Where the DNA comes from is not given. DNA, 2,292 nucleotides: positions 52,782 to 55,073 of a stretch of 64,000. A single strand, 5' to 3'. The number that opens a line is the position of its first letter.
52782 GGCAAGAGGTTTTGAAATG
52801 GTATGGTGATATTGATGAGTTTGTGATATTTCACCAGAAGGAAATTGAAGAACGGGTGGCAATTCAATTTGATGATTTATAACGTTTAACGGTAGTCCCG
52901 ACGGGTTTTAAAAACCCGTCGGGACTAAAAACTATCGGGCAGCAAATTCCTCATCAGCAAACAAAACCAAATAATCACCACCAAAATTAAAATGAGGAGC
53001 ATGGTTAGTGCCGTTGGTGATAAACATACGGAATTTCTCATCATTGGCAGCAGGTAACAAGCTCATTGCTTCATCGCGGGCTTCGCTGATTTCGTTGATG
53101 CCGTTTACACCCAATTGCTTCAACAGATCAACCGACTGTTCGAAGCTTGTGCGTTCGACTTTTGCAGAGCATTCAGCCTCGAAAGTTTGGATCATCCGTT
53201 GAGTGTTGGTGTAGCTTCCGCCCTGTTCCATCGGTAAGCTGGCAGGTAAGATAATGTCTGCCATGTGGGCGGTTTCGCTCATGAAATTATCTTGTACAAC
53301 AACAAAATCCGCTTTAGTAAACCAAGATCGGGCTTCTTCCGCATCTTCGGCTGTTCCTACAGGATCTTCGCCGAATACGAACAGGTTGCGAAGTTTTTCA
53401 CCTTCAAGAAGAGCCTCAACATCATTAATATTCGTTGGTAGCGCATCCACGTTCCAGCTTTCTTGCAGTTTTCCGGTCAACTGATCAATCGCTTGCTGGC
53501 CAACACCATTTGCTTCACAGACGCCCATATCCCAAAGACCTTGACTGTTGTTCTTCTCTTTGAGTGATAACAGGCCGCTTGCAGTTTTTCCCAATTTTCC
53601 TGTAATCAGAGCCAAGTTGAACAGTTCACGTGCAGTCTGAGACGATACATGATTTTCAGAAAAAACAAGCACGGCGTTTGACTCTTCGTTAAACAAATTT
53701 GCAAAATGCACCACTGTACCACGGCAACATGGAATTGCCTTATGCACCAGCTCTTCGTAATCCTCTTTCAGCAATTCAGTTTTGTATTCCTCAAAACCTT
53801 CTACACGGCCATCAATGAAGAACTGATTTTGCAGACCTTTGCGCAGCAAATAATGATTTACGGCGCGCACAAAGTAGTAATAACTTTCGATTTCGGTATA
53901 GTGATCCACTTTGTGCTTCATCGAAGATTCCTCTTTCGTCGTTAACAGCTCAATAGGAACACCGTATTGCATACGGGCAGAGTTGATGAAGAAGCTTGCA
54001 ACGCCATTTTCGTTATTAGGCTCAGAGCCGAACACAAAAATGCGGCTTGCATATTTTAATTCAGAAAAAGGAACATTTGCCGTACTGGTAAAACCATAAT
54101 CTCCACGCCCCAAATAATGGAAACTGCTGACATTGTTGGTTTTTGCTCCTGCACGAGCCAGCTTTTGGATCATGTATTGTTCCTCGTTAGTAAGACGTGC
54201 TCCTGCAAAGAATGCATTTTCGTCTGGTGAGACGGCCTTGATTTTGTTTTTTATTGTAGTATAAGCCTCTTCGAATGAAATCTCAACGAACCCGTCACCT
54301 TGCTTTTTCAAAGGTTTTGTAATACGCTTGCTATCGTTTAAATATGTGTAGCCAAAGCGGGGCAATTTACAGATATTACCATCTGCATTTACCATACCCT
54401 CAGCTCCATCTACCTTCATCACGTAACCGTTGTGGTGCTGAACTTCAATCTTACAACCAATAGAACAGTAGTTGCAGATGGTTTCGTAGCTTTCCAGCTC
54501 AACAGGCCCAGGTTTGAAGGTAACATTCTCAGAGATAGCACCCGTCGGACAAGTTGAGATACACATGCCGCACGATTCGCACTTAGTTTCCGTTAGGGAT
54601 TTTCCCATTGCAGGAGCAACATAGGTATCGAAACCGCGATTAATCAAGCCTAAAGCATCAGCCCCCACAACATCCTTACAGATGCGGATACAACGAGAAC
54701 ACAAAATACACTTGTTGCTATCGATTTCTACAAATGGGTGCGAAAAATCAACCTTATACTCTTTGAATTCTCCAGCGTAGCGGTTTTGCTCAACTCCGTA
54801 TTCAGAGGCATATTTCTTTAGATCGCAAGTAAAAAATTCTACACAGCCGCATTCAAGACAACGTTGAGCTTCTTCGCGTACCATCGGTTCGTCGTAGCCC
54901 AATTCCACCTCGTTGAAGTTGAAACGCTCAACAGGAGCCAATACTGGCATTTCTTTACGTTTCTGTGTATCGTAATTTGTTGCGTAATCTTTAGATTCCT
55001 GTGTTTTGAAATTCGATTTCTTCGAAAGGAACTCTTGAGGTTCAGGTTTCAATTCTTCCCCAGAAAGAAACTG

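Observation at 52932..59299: NuoE/NuoF/NuoG-like operon whose large subunit embeds a GltD-type NADPH flavoprotein: candidate electron-bifurcating transhydrogenase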

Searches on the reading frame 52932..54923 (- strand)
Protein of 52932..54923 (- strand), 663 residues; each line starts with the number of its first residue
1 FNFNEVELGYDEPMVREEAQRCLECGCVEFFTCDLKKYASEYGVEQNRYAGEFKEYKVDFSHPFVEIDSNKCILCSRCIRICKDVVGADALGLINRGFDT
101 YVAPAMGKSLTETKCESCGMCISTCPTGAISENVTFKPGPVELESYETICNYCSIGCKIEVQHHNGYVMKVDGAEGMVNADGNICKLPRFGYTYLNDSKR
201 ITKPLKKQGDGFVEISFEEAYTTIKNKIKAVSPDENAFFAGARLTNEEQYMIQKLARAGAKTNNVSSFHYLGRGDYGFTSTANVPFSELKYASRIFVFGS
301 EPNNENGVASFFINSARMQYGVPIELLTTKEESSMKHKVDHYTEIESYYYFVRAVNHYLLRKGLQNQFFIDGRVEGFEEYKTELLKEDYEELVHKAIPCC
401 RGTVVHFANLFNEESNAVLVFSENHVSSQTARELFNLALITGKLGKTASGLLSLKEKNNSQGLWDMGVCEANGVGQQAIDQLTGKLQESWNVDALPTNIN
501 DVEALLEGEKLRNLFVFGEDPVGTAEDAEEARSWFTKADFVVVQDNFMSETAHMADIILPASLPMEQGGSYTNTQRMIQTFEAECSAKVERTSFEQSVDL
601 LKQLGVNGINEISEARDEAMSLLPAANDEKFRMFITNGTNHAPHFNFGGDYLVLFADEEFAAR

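Call 35: search_solved_structures(query=window:52932-54923:-, max_evalue=1e-60, show_alignments=2)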
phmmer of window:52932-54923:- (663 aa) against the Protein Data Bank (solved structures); distinct sequences matched with E-value up to 1e-60: 4.
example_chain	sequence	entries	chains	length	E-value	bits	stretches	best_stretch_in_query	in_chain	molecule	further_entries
8oh5_C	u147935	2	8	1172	1.7e-76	261.6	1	5-470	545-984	Formate dehydrogenase-O, major subunit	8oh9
9bov_A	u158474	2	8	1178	2e-70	241.5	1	2-469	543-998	Molybdopterin oxidoreductase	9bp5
8rqz_C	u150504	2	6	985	6.4e-64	220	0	143-611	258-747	Probable oxidoreductase YjgC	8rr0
9gzq_A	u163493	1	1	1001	6.8e-64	220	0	143-611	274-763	Probable oxidoreductase YjgC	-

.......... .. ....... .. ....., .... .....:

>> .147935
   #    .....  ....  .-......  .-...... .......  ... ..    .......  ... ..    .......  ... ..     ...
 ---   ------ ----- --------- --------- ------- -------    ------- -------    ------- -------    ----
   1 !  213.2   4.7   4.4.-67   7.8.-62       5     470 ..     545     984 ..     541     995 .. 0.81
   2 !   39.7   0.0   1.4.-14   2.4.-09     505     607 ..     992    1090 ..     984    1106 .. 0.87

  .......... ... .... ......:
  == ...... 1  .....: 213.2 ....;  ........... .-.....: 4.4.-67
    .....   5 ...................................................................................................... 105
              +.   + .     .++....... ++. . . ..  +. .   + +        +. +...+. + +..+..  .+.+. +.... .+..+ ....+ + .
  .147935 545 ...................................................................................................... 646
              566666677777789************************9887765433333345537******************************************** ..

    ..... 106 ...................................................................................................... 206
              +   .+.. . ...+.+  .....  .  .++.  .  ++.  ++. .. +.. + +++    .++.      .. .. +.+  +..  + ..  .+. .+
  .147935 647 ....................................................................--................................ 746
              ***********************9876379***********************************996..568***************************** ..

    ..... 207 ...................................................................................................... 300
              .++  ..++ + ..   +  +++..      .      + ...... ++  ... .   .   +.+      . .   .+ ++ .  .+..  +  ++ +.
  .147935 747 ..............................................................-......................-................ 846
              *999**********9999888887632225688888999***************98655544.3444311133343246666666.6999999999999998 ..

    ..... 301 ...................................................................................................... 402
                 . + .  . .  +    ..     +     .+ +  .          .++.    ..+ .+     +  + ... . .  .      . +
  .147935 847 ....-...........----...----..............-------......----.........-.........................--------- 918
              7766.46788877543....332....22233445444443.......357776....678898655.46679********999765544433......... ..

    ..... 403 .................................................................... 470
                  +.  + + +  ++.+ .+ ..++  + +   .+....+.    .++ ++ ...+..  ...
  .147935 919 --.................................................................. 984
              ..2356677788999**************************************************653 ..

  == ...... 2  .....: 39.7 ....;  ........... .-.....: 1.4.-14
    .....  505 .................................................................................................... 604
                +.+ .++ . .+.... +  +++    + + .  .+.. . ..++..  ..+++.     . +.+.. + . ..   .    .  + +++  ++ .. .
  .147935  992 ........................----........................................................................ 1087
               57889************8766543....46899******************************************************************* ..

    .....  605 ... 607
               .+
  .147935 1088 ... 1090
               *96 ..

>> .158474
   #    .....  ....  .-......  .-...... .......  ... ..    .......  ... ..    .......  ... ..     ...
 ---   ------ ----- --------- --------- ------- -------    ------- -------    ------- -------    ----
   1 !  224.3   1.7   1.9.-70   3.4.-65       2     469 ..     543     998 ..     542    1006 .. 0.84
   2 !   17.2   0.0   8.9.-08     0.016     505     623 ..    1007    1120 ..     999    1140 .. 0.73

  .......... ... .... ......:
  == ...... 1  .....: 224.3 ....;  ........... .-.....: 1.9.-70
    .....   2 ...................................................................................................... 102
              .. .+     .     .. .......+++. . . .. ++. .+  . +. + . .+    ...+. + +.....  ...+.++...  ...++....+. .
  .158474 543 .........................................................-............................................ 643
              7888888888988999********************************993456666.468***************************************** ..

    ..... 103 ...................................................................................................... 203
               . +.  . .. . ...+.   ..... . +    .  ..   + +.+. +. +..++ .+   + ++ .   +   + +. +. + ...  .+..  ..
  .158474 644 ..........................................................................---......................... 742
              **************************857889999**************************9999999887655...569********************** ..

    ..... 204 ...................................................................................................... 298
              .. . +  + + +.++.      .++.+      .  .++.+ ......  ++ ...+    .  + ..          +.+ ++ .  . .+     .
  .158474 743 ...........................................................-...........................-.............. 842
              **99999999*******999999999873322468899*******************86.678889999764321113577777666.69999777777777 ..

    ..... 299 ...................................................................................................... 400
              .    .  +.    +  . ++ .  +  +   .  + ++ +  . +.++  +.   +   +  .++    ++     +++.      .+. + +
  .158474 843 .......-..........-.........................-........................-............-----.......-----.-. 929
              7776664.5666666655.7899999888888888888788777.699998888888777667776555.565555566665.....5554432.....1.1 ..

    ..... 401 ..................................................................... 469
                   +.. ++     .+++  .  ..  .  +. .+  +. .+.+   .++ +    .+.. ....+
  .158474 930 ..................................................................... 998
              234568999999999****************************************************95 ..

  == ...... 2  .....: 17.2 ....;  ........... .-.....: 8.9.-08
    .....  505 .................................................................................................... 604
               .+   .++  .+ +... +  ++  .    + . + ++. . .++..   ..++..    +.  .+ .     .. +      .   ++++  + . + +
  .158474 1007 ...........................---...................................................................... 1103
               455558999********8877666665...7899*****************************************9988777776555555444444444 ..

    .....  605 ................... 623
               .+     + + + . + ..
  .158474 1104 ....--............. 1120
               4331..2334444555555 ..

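Call 62: predict_structure(alignment_id=A1)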
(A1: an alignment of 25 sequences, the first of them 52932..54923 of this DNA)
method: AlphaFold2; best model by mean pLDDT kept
length: 663 residues; sequences in the alignment: 25
mean_pLDDT: 69.0   pTM: 0.68
mean pLDDT of the five models: 69.0, 68.8, 68.3, 67.3, 66.9
residues with pLDDT >= 90: 186; 70-90: 189; 50-70: 99; < 50: 189
segments of 3 or more residues with pLDDT < 50: 1-15, 18-40, 42-141, 153-156, 175-178, 180-191, 457-463, 565-586
pLDDT, mean of each block of 10 residues (from residue 1): 27 49 39 44 40 27 24 34 34 28 28 30 31 29 57 53 60 51 44 63 91 95 97 93 73 93 87 71 75 89 69 81 91 83 92 97 93 92 95 88 92 90 83 92 74 61 59 80 89 89 88 92 86 92 90 94 47 35 48 88 89 81 70 82 64 63 49
secondary structure, 60 per line:
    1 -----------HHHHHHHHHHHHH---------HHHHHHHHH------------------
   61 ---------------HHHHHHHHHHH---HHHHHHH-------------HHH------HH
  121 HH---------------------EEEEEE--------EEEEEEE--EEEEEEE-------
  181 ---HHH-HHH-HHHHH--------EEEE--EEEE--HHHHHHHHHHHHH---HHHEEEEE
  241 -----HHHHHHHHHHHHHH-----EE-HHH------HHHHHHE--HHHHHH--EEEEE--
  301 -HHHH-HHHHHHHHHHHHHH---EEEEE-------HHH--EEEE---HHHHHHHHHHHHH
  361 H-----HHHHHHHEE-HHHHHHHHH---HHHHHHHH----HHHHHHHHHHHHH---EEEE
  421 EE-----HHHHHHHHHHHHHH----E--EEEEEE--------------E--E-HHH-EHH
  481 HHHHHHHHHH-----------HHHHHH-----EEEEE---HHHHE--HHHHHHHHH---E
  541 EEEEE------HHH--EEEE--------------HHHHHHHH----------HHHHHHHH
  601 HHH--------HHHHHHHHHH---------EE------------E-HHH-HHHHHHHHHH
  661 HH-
elements in order (helices of 4 or more, strands of 3 or more residues): H12-24 H34-42 H76-86 H90-96 H119-122 E144-149 E158-164 E167-173 H192-196 E205-208 E211-214 H217-229 E236-240 H246-259 H277-282 H286-291 E294-298 H302-305 H307-320 E324-328 E341-344 H348-361 H367-373 H377-385 H389-396 H401-413 E417-422 H428-441 E449-454 H479-490 H502-507 E513-517 H521-524 H528-536 E540-545 E557-560 H575-582 H593-603 H612-621 H651-662

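Call 64: fold_search(model_id=the predicted structure, library=pdb)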
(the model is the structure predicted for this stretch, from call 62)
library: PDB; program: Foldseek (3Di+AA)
matches with E <= 10: 1171; with E <= 0.001: 175
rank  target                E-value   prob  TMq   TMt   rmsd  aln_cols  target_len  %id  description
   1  7vw6_A                1.4e-32  1.00  0.62  0.46  13.0       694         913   23  Cryo-EM Structure of Formate Dehydrogenase 1 from Methylorubrum extorquens AM1 (released 2022-06-01)
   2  8j83_A                1.8e-32  1.00  0.62  0.46  13.0       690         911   23  Crystal structure of formate dehydrogenase from Methylorubrum extorquens AM1 (released 2023-10-11)
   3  7xqw_A                1.1e-31  1.00  0.62  0.53  13.1       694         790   23  Formate dehydrogenase (FDH) from Methylobacterium extorquens AM1 (MeFDH1) (released 2023-08-09)
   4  1fdi                  2.7e-31  1.00  0.62  0.58   5.1       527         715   24  OXIDIZED FORM OF FORMATE DEHYDROGENASE H FROM E. COLI COMPLEXED WITH THE INHIBITOR NITRITE (released 1997-08-20)
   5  8rqz_C                5.3e-31  1.00  0.62  0.43   6.3       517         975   26  Crystal structure of Molybdenum bispyranopterin guanine dinucleotide formate dehydrogenases ForCE1 from Bacillus subti (released 2025-08-06)
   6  9ktl_A                6.9e-30  1.00  0.62  0.44  13.1       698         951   23  Cryo-EM structure of reduced form of formate dehydrogenase from Rhodobacter aestuarii (RaFDH) with NADH (released 2025-06-18)
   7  7z0t_A                7.3e-30  1.00  0.62  0.58   5.9       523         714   24  Structure of the Escherichia coli formate hydrogenlyase complex (aerobic preparation, composite structure) (released 2022-09-28)
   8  8oh5_C                9.6e-30  1.00  0.56  0.33  16.5       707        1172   24  Cryo-EM structure of the electron bifurcating transhydrogenase StnABC complex from Sporomusa Ovata (state 2) (released 2023-09-13)
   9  7bkb_D                2.1e-29  1.00  0.61  0.73   6.0       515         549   24  Formate dehydrogenase - heterodisulfide reductase - formylmethanofuran dehydrogenase complex from Methanospirillum hun (released 2021-09-29)
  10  1aa6                  2.2e-29  1.00  0.62  0.59   5.6       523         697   24  REDUCED FORM OF FORMATE DEHYDROGENASE H FROM E. COLI (released 1997-08-20)
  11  6tg9_A                6.0e-29  1.00  0.60  0.43  13.7       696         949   23  Cryo-EM Structure of NADH reduced form of NAD+-dependent Formate Dehydrogenase from Rhodobacter capsulatus (released 2020-04-22)
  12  9bov_A                6.4e-29  1.00  0.60  0.35  14.6       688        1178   24  Structure of electron bifurcating Nfn-ABC complexed with NAD from Caldicellulosiruptor saccharolyticus (released 2025-03-05)
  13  7qv7_S                8.4e-29  1.00  0.60  0.69   6.4       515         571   26  Cryo-EM structure of Hydrogen-dependent CO2 reductase. (released 2022-07-06)
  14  7e5z_A                2.0e-27  1.00  0.59  0.51  12.9       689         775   22  Dehydrogenase holoenzyme (released 2022-02-23)
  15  9vap_A                1.7e-25  1.00  0.56  0.42   8.1       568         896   21  Cryo-EM structure of formate dehydrogenase from Shewanella oneidensis MR-1 (SoFdhAB) (released 2026-04-08)
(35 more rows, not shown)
